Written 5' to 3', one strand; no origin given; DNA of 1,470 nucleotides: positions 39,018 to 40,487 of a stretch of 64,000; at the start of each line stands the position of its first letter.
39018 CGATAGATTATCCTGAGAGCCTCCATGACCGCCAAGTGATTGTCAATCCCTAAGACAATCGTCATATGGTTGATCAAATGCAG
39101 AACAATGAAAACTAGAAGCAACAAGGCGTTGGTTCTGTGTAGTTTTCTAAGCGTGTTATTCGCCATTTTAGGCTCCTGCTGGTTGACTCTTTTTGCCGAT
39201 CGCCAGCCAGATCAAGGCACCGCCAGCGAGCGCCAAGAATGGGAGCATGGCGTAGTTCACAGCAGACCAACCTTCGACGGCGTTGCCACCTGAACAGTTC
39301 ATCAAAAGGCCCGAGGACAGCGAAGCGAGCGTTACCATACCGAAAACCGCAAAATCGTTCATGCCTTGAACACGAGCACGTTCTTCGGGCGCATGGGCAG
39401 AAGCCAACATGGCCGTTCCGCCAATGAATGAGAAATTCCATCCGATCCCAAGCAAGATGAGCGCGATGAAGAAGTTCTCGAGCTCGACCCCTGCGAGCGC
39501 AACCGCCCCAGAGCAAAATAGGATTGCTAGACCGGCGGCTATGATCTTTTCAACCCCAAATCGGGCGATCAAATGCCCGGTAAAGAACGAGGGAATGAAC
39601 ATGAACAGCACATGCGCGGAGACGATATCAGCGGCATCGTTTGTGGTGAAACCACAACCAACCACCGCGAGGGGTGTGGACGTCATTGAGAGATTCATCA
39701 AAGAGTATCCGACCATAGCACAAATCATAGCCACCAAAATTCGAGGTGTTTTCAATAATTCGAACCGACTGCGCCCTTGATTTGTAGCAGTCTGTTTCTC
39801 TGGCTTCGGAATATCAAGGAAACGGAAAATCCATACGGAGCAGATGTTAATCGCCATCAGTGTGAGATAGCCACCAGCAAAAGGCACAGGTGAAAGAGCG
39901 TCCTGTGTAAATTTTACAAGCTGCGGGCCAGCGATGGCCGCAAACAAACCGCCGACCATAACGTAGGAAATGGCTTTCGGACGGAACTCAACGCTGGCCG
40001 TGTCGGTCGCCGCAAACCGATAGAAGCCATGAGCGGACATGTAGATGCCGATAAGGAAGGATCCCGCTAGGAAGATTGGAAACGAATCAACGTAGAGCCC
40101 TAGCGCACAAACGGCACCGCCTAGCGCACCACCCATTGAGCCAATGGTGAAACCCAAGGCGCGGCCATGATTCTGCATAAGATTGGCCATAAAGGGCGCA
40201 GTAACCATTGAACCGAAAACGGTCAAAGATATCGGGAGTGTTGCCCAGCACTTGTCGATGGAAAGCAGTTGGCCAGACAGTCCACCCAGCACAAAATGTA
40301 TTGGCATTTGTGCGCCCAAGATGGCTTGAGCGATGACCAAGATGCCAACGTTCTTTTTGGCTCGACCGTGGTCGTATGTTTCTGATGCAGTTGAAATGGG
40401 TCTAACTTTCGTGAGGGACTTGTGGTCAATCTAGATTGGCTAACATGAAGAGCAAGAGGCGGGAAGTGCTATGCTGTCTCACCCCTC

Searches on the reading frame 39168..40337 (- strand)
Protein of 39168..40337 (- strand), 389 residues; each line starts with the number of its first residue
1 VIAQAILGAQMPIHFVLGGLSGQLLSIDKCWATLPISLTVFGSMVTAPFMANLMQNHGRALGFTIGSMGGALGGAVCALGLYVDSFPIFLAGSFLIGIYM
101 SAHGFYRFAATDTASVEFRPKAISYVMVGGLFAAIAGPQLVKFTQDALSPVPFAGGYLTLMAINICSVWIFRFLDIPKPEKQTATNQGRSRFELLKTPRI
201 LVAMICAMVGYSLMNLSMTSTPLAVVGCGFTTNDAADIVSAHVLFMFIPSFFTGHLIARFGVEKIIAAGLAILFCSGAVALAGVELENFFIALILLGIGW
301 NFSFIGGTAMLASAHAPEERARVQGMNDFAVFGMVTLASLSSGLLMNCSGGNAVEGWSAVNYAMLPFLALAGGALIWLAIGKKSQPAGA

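Call 32: search_protein_families(library=pfam, proteins=[window:39168-40337:-], max_evalue=0.00001)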
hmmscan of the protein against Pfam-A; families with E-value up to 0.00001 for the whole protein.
window:39168-40337:- (389 aa): 1 family
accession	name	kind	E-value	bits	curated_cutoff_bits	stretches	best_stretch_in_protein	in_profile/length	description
PF07690.21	MFS_1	-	9.7e-19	67.9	33.4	2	33-230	35-234/347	Major Facilitator Superfamily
